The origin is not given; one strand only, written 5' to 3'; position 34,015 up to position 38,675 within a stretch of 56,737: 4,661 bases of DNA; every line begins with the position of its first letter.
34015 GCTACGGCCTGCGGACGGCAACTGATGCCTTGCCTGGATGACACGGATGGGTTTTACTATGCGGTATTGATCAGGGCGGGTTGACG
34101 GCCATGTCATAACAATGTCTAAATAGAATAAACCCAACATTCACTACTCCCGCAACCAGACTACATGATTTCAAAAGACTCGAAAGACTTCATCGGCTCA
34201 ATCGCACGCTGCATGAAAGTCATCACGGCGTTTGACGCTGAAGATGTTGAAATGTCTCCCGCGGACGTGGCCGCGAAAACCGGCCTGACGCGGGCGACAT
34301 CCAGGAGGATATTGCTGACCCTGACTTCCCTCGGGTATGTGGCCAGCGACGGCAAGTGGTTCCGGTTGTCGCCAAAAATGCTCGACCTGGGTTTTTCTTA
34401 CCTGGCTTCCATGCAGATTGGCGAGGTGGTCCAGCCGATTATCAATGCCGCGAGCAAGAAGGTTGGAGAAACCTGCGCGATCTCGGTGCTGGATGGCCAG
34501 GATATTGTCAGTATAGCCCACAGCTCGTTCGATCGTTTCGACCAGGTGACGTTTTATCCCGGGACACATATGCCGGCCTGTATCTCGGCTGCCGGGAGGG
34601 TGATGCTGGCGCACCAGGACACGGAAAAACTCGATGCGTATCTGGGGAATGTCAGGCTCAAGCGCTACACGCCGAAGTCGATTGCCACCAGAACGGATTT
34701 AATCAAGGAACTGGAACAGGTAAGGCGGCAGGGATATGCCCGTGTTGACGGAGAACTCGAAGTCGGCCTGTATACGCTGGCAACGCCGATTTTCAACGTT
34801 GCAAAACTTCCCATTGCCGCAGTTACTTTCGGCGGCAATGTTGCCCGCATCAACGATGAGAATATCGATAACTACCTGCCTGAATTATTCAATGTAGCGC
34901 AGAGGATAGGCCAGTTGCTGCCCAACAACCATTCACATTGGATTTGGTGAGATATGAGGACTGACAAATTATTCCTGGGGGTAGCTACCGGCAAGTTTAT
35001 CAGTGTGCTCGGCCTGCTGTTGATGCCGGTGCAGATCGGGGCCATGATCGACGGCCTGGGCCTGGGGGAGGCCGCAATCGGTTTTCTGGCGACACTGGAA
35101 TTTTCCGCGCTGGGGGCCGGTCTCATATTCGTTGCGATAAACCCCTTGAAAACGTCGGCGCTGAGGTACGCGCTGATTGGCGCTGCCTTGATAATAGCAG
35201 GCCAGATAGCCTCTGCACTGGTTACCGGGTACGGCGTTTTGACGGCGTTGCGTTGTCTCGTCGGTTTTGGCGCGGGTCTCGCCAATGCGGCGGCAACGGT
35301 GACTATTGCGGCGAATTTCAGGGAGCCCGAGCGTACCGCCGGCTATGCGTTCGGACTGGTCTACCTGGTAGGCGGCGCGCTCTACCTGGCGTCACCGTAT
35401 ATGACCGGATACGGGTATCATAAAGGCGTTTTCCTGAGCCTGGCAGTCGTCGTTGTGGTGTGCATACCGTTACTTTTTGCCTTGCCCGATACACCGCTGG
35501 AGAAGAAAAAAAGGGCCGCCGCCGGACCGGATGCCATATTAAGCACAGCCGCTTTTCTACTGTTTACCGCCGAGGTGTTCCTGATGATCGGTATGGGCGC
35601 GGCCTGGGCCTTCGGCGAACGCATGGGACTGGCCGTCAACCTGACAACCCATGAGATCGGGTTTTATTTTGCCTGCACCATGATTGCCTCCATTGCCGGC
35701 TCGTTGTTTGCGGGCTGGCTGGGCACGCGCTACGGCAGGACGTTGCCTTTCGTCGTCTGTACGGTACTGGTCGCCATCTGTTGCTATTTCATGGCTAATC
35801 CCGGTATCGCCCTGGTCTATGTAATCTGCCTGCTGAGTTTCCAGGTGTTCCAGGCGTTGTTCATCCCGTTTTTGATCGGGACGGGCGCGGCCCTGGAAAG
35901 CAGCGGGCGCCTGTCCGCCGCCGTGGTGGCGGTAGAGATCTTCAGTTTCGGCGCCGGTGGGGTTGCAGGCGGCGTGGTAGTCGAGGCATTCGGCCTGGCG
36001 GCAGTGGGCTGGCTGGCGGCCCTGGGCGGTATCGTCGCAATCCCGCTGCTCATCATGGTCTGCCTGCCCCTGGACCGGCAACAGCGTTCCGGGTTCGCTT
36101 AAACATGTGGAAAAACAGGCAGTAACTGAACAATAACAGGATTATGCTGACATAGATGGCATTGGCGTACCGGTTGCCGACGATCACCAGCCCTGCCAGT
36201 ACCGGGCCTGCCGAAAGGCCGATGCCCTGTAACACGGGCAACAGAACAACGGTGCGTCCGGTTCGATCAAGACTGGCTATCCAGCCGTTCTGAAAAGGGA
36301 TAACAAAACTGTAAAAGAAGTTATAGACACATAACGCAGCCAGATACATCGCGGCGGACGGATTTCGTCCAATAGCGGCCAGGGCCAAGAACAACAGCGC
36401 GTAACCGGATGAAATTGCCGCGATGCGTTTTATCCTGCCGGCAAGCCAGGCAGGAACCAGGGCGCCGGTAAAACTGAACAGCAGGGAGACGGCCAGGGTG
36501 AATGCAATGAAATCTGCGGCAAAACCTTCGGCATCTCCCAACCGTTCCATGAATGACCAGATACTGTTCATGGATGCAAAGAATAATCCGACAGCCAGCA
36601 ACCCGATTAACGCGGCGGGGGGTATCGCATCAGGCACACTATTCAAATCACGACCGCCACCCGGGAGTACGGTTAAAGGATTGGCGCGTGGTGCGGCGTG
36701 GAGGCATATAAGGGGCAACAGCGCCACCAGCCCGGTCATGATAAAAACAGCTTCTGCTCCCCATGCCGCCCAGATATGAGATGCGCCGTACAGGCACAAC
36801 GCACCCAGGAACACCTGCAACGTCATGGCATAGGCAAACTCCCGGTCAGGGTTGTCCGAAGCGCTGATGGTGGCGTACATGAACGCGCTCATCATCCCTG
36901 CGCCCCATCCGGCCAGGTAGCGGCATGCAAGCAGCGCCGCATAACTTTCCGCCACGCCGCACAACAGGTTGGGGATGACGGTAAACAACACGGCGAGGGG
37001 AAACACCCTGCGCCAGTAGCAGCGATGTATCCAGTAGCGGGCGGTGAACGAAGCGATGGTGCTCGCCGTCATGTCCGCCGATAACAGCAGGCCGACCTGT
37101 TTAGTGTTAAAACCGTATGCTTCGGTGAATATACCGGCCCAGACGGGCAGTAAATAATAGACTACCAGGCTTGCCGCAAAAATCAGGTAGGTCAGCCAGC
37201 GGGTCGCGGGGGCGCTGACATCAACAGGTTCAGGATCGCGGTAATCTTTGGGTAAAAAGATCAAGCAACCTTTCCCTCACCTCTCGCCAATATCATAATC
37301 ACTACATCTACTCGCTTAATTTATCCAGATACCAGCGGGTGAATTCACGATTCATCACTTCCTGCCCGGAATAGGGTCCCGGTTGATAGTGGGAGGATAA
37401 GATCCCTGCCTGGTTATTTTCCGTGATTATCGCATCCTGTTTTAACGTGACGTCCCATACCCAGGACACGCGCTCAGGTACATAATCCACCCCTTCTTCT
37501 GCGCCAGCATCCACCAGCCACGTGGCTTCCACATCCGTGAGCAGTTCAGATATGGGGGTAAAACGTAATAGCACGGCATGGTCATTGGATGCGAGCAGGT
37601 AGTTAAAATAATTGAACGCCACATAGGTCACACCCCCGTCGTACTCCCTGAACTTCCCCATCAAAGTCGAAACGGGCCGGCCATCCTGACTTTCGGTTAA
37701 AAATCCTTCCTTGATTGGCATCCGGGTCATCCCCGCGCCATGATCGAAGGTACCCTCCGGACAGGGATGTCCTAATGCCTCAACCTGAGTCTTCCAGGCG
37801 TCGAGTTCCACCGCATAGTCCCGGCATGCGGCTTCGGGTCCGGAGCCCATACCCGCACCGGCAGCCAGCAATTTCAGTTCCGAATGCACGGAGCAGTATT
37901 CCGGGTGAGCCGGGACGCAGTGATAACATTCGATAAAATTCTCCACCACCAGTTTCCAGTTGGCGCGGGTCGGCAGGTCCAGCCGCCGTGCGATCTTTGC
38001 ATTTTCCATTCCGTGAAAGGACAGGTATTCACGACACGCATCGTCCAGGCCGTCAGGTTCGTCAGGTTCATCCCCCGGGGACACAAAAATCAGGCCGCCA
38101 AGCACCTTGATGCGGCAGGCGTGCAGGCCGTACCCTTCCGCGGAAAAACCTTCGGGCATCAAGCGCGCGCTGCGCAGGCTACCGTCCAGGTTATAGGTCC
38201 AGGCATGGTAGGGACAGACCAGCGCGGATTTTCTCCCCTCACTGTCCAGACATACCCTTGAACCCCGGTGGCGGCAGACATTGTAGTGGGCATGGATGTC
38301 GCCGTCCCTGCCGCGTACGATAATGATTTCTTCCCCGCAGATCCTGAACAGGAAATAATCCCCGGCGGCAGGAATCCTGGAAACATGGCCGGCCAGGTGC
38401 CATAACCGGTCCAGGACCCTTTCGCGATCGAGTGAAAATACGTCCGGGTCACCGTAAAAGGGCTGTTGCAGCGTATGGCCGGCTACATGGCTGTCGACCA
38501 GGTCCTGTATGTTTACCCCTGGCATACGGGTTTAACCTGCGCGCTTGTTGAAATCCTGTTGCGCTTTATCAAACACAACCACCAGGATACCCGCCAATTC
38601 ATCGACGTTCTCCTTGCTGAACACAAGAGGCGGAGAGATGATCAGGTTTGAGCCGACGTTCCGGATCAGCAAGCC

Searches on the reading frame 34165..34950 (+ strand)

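Call 10: search_protein_families(library=pfam, proteins=[window:34165-34950:+], max_evalue=0.0001)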
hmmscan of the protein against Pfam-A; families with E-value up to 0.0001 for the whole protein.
window:34165-34950:+ (261 aa): 2 families
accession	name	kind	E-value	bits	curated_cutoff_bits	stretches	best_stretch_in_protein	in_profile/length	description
PF01614.24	IclR_C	-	8.4e-35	120.3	24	1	78-248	2-172/174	Bacterial transcriptional regulator IclR C-terminal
PF09339.16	HTH_IclR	-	9.5e-11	41.7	22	1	12-63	1-52/52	IclR helix-turn-helix domain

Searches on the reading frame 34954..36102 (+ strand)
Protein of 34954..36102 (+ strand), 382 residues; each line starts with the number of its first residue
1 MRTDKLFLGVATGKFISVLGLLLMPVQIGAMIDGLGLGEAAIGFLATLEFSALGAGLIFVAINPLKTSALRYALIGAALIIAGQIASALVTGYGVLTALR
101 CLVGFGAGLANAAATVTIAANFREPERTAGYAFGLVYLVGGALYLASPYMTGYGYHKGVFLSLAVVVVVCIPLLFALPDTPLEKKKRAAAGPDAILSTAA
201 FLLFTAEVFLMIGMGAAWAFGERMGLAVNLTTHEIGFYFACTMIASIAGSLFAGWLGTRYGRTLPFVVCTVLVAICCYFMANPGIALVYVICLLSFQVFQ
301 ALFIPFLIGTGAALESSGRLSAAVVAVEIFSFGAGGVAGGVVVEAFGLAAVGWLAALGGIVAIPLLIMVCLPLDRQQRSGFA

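Call 10: search_protein_families(library=pfam, proteins=[window:34954-36102:+], max_evalue=0.0001)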
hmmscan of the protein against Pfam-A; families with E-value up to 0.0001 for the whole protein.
window:34954-36102:+ (382 aa): 2 families
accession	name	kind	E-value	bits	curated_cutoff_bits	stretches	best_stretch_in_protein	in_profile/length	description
PF07690.21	MFS_1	-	7e-19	68.4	33.4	2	15-215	6-212/347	Major Facilitator Superfamily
PF00083.30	Sugar_tr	-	1.1e-05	24.9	22.3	0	230-284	38-97/452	Sugar (and other) transporter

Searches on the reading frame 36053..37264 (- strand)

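Call 10: search_protein_families(library=pfam, proteins=[window:36053-37264:-], max_evalue=0.0001)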
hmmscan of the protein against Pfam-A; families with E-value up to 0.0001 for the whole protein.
window:36053-37264:- (403 aa): 1 family
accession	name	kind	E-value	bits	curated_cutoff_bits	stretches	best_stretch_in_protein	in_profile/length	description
PF07690.21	MFS_1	-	1.4e-17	64.1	33.4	1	27-332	4-322/347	Major Facilitator Superfamily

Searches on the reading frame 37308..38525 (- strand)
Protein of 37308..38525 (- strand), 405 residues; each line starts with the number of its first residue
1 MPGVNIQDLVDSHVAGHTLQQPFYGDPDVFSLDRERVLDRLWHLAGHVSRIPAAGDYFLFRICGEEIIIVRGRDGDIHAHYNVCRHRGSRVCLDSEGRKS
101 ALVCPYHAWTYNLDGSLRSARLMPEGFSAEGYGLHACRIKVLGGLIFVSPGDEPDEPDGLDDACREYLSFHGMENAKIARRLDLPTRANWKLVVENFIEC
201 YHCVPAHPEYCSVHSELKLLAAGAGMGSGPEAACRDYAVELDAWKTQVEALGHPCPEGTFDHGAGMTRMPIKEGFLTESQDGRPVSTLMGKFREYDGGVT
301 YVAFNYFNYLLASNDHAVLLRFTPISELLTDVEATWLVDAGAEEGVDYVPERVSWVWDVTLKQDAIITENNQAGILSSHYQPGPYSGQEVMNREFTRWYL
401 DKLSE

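Call 10: search_protein_families(library=pfam, proteins=[window:37308-38525:-], max_evalue=0.0001)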
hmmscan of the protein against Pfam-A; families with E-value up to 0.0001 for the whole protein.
window:37308-38525:- (405 aa): 2 families
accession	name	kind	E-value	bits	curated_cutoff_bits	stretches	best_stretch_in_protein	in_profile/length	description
PF00848.25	Ring_hydroxyl_A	-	7.3e-25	88.5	24.9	1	174-404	2-207/208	Ring hydroxylating alpha subunit (catalytic domain)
PF00355.32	Rieske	-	5.3e-17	62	20.3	1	42-122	2-80/88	Rieske [2Fe-2S] domain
